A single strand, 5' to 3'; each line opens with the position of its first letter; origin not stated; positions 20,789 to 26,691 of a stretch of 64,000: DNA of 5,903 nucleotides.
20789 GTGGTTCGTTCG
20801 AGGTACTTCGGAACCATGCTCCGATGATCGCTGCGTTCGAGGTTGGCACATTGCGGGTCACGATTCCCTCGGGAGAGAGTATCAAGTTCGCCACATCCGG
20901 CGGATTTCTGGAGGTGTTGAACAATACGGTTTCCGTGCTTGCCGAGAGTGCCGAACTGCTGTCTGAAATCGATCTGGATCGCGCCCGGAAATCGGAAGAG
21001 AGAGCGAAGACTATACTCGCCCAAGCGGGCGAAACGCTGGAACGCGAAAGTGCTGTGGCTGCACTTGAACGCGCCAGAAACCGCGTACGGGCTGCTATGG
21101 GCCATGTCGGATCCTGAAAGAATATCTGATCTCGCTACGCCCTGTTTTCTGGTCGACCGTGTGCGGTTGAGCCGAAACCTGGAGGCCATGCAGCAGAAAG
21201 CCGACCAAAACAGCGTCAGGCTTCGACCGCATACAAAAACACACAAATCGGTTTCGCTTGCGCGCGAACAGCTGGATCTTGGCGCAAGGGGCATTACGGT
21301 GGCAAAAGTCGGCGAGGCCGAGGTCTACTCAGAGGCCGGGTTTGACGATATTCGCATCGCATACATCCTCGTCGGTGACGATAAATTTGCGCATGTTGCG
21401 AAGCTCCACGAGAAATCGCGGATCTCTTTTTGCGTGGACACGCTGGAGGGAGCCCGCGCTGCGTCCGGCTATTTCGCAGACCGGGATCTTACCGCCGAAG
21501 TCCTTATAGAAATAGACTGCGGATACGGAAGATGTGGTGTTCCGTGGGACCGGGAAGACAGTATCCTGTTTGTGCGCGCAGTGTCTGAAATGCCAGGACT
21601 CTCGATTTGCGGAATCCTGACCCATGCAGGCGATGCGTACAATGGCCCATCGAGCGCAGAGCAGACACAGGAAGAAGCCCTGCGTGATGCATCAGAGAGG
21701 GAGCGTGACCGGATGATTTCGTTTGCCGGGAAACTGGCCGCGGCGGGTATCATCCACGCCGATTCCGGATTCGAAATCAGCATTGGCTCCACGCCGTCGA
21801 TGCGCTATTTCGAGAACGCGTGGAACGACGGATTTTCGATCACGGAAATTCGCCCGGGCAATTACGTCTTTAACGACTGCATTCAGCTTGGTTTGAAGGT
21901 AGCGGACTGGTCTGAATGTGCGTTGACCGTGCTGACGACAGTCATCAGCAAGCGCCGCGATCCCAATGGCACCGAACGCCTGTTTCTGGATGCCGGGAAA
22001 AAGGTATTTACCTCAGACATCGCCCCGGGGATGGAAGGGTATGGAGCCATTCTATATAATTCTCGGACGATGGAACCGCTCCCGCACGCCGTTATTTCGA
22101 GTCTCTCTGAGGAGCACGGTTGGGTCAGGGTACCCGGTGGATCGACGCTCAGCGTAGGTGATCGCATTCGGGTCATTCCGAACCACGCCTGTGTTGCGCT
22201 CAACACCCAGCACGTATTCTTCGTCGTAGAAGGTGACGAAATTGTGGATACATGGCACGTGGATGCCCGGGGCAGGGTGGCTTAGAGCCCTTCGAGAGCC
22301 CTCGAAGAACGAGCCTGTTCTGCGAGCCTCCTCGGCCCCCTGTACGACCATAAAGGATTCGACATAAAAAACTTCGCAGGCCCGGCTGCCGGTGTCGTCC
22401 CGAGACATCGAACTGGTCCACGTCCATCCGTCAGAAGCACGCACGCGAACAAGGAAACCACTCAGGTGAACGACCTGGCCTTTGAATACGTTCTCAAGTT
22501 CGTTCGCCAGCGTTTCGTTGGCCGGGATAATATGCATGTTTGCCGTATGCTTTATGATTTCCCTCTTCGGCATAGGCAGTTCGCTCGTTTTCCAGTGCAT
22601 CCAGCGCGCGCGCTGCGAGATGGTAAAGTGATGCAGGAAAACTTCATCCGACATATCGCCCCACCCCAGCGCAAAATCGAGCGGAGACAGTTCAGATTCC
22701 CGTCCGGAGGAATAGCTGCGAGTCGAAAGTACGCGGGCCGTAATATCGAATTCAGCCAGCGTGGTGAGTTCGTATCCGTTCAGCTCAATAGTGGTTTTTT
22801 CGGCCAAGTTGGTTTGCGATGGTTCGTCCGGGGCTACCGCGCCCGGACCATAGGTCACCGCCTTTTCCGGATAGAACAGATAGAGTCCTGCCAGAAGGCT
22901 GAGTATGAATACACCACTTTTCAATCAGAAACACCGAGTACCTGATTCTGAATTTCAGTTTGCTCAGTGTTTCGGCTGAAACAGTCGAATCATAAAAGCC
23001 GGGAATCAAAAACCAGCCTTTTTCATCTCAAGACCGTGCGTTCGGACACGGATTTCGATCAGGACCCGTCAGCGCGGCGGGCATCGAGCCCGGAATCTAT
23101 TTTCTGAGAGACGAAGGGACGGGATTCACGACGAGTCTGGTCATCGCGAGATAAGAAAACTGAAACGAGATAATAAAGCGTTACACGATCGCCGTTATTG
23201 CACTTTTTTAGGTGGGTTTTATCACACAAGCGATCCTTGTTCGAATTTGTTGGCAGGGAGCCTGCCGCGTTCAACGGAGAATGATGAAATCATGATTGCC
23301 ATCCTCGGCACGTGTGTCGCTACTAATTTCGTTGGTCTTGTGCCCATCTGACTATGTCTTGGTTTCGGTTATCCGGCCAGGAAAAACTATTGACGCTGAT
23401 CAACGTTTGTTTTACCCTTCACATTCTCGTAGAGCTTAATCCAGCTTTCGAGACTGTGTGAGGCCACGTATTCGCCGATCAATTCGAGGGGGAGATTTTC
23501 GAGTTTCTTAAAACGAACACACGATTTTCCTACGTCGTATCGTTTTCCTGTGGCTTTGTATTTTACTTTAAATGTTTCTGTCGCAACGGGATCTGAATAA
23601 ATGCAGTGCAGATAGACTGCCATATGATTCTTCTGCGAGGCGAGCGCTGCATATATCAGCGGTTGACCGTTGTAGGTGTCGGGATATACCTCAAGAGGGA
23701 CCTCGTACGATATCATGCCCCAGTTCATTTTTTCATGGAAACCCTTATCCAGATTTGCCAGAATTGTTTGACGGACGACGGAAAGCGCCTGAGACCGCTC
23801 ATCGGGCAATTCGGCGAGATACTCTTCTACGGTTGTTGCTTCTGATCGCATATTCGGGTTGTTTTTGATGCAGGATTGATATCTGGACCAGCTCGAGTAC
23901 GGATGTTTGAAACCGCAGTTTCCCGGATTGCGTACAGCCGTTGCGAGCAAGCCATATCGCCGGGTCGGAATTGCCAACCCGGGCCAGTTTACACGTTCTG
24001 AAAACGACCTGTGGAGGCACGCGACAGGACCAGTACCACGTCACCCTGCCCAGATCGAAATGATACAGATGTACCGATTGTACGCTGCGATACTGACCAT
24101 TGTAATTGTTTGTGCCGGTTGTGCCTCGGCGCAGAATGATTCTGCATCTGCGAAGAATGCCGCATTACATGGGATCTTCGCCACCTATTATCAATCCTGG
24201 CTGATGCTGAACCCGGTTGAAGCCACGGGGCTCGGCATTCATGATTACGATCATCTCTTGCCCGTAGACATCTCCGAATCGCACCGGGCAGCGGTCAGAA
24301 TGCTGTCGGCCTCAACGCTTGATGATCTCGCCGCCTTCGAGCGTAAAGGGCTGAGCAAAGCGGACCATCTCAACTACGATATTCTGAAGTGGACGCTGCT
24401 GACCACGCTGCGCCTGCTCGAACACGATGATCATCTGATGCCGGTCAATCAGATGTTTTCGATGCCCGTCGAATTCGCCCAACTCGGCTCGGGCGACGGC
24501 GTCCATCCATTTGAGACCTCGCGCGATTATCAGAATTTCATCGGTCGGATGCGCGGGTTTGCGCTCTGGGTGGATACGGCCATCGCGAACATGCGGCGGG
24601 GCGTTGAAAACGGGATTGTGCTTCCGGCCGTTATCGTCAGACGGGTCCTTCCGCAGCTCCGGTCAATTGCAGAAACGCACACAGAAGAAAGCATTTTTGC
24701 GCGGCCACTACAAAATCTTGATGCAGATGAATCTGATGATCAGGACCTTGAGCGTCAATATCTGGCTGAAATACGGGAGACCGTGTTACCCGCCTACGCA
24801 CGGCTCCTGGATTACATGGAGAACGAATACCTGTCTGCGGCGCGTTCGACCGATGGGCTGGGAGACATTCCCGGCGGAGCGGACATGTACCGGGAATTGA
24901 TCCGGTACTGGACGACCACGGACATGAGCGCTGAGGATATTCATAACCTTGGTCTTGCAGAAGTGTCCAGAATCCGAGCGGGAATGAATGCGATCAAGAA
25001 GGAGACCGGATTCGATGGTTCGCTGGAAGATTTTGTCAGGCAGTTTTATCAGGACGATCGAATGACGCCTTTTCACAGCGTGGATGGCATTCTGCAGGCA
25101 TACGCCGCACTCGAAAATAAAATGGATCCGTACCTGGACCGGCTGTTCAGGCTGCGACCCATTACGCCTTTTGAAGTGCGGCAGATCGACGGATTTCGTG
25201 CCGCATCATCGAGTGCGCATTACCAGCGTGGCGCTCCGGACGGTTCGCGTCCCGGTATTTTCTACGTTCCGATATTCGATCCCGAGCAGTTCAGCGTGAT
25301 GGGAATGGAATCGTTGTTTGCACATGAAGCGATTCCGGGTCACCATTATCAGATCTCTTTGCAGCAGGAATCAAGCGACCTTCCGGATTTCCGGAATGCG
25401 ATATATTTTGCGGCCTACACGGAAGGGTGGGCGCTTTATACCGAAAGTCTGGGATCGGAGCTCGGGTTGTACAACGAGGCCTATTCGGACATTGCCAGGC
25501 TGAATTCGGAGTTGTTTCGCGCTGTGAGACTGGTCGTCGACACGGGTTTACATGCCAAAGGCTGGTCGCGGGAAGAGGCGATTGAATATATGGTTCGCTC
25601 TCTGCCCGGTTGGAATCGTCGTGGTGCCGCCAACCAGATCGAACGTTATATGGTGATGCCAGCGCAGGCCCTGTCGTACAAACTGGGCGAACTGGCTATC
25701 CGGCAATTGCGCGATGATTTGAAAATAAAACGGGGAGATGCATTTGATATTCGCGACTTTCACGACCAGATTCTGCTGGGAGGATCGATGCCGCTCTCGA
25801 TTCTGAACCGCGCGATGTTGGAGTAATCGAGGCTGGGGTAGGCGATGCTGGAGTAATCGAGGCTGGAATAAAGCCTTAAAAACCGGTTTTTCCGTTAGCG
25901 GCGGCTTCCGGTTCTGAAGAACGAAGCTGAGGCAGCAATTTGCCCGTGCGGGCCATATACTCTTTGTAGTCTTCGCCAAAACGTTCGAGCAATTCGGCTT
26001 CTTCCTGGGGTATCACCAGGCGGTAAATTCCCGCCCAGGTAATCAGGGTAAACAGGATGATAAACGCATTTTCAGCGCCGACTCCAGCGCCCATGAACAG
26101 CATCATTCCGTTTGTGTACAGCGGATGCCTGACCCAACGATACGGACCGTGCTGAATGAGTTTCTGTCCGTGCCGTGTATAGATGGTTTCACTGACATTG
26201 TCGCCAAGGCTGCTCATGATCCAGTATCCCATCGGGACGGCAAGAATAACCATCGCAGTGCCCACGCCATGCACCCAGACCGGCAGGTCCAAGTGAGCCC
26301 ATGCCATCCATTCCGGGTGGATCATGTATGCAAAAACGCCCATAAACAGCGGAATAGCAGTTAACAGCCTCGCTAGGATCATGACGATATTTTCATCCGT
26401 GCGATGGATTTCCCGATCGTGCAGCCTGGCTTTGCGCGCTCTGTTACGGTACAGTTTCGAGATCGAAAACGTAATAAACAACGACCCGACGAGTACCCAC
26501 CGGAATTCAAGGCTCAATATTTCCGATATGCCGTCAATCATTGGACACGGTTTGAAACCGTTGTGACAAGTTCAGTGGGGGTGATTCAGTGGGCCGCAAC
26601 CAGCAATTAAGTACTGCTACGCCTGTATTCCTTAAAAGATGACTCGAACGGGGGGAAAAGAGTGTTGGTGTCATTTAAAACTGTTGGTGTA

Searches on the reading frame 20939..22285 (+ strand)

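Call 84: search_protein_families(library=pfam, proteins=[window:20939-22285:+], max_evalue=0.00001)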
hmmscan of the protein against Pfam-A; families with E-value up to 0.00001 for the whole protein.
window:20939-22285:+ (448 aa): 2 families
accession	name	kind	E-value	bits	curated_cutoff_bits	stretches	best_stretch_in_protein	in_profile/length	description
PF01168.26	Ala_racemase_N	-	3.6e-22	79.6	24.1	1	72-311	1-216/220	Alanine racemase, N-terminal domain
PF14031.13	D-ser_dehydrat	-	1.1e-19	71.3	22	1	328-430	1-97/97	Putative serine dehydratase domain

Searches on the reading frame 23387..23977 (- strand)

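Call 84: search_protein_families(library=pfam, proteins=[window:23387-23977:-], max_evalue=0.00001)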
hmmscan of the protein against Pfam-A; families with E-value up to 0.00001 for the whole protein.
window:23387-23977:- (196 aa): 1 family
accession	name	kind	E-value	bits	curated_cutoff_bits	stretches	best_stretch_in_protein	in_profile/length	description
PF08818.16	DUF1801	-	4.2e-13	49.9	27.2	1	63-172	3-82/85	Domain of unknown function (DU1801)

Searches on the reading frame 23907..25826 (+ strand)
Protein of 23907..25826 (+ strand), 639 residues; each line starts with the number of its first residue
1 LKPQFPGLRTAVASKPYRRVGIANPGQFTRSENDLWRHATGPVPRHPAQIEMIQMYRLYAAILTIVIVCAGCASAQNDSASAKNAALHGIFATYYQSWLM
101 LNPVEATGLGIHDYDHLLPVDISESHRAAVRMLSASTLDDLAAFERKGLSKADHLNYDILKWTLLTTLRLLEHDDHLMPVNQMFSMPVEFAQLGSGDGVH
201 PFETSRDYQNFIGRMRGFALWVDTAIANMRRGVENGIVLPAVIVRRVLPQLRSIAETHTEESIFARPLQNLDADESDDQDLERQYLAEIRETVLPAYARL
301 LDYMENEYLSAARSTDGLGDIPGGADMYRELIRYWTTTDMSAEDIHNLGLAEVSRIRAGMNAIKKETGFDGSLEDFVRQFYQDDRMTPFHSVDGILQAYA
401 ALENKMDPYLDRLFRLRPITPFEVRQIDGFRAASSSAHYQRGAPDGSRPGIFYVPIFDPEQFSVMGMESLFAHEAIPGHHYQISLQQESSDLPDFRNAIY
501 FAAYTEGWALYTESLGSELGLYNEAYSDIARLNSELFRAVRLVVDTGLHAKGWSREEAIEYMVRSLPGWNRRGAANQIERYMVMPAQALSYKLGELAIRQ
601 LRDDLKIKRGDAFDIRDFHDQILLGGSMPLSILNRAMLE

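Call 84: search_protein_families(library=pfam, proteins=[window:23907-25826:+], max_evalue=0.00001)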
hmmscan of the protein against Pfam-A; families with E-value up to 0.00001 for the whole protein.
window:23907-25826:+ (639 aa): 1 family
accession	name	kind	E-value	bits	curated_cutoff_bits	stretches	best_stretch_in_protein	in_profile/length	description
PF05960.17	DUF885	-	2.2e-157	526.3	32.4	1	103-637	1-532/532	Bacterial protein of unknown function (DUF885)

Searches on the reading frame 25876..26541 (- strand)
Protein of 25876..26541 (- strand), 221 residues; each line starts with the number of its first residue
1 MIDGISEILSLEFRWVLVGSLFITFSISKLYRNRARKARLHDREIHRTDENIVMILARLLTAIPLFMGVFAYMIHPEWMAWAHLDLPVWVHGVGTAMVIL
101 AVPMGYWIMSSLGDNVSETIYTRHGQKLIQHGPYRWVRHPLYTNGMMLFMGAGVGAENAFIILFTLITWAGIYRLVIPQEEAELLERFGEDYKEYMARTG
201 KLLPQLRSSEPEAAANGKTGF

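Call 84: search_protein_families(library=pfam, proteins=[window:25876-26541:-], max_evalue=0.00001)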
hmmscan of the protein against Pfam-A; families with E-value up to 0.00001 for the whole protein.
window:25876-26541:- (221 aa): 2 families
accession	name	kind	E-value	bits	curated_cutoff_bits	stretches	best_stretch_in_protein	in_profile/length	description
PF04140.19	ICMT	-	1.9e-13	51.1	24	1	96-185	3-94/95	Isoprenylcysteine carboxyl methyltransferase (ICMT) family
PF04191.18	PEMT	-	1.2e-11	45.4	25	1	91-189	3-103/105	Phospholipid methyltransferase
